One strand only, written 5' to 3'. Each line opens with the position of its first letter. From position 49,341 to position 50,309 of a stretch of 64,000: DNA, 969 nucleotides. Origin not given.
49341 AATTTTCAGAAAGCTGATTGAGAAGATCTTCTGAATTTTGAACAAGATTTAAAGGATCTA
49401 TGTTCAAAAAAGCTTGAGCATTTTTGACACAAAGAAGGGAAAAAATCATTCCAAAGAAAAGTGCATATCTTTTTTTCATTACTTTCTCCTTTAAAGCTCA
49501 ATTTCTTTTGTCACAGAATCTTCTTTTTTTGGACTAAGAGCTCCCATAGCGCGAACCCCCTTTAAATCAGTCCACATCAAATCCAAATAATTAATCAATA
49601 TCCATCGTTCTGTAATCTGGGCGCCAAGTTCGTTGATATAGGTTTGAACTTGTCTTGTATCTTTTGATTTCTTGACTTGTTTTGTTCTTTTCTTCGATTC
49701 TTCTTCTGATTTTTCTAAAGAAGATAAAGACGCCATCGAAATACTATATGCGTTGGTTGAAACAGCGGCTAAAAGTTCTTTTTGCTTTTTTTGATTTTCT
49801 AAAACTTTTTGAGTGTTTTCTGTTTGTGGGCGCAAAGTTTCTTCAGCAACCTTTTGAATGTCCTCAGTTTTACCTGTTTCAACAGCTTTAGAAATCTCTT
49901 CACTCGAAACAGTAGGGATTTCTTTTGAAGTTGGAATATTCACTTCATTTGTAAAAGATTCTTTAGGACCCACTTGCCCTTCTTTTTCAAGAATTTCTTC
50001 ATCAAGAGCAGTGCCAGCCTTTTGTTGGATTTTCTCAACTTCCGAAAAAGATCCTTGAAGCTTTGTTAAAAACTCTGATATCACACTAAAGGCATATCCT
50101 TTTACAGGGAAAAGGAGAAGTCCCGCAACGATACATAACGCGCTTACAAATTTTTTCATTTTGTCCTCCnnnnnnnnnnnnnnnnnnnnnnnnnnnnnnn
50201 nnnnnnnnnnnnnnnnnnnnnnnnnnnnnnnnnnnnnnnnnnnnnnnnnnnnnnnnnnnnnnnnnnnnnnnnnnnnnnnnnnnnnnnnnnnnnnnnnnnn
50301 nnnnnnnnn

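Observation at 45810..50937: Five consecutive secreted coiled-coil proteins upstream of virB8, including TrbJ/VirB5-like candidates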

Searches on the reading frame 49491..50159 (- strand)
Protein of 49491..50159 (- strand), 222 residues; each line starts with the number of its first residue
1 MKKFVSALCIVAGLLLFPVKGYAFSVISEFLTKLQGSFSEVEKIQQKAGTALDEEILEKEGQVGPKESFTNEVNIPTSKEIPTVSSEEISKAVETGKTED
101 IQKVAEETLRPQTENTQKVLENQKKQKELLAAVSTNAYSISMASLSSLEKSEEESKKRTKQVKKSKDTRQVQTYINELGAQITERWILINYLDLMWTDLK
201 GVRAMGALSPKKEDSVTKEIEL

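Call 3: search_protein_families(library=pfam, proteins=[window:49491-50159:-], max_evalue=1)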
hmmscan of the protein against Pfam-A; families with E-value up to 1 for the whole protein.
window:49491-50159:- (222 aa): 4 families
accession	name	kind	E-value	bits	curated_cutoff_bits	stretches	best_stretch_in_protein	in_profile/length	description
PF15120.11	SPACA9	-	0.0027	17.9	25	1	150-208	27-85/164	Sperm acrosome-associated protein 9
PF14265.11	DUF4355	-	0.1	13.3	25.4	0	117-195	14-91/124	Capsid assembly scaffolding protein Gp46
PF19745.5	FUT8_N_cat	-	0.3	10.2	27.6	1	43-168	72-192/499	Alpha-(1,6)-fucosyltransferase N- and catalytic domains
PF14968.11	CCDC84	-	0.61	10.1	25.3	1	79-177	111-208/330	Coiled coil protein 84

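Call 4: search_protein_families(library=ncbifam, proteins=[window:49491-50159:-], max_evalue=1)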
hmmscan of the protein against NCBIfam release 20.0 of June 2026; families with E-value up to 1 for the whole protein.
window:49491-50159:- (222 aa): 5 families
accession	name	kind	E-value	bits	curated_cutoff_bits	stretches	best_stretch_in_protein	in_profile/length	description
NF004784.0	PRK06131.1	subfamily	0.055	11.8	539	1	74-138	218-279/576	dihydroxy-acid dehydratase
NF043060.1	MAP_0585_fam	equivalog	0.096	12.7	170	1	2-164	1-159/319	MAP_0585 family protein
NF041548.1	PssE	equivalog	0.13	12.2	120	1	122-175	90-142/146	PssE/Cps14G family polysaccharide biosynthesis glycosyltransferase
NF003120.0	PRK04036.1-5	equivalog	0.16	10.4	671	1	52-172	33-146/547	DNA-directed DNA polymerase II small subunit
NF008641.0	PRK11633.1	equivalog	0.58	10.5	150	1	71-180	53-158/228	cell division protein DedD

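Call 93: search_protein_families(library=pfam, alignment_id=A7, max_evalue=0.05)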
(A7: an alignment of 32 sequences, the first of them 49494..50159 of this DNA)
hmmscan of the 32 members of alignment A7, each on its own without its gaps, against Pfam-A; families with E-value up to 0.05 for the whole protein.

A. member 1, window:49494-50159:- (222 aa): 1 family
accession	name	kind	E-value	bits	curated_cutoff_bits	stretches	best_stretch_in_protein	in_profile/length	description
PF15120.11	SPACA9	-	0.0027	17.9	25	1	150-208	27-85/164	Sperm acrosome-associated protein 9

B. families by the number of members that match (of 32 scanned): 22 families
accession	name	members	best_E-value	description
PF06300.18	Tsp45I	2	0.0042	Tsp45I type II restriction enzyme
PF07746.16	LigA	1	0.0023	Aromatic-ring-opening dioxygenase LigAB, LigA subunit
PF15120.11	SPACA9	1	0.0027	Sperm acrosome-associated protein 9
PF06103.16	DUF948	1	0.0027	Bacterial protein of unknown function (DUF948)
PF03305.18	Lipoprotein_X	1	0.0047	Mycoplasma MG185/MG260 protein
PF14131.11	DUF4298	1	0.005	Domain of unknown function (DUF4298)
PF12699.13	phiKZ_IP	1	0.0064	phiKZ-like phage internal head proteins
PF18736.6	pEK499_p136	1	0.0072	HEPN pEK499 p136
PF14677.12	FANCI_S3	1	0.011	FANCI solenoid 3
PF09334.17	tRNA-synt_1g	1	0.012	tRNA synthetases class I (M)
PF15977.11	HTH_46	1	0.012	Winged helix-turn-helix DNA binding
PF07303.18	Occludin_ELL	1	0.014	Occludin homology domain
PF15609.12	PRTase_2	1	0.022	Phosphoribosyl transferase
PF16201.10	NopRA1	1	0.024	Nucleolar pre-ribosomal-associated protein 1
PF20007.4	fvmRadSAM-pep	1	0.025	FtsH ternary system-associated peptide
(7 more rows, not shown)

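Call 98: search_solved_structures(query=A7, max_evalue=10)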
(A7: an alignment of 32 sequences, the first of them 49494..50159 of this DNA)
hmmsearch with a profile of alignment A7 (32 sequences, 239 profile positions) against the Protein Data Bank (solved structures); distinct sequences matched with E-value up to 10: 9.
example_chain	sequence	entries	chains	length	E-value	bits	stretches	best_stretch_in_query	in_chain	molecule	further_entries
6dfu_A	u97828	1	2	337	0.046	16.4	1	74-160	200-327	Tryptophan--tRNA ligase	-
1uii_A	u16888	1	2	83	0.18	14.4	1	151-212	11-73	Geminin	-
7sau_A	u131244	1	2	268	0.62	12.7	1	95-185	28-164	GldM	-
6tf9_QP1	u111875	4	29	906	1.2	11.7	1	25-93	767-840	Gamma-tubulin complex component 3 homolog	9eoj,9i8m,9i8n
4bry_A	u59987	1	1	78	1.2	11.7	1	154-214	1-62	GEMININ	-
9g3x_H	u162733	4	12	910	1.4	11.5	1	14-82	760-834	Gamma-tubulin complex component 3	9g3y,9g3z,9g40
3crc_A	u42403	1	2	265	1.6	11.3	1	108-175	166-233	Protein mazG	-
1gl2_B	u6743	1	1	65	3.1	10.4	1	193-221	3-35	SYNTAXIN 7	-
2wvr_A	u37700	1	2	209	4.3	9.9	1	151-215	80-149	GEMININ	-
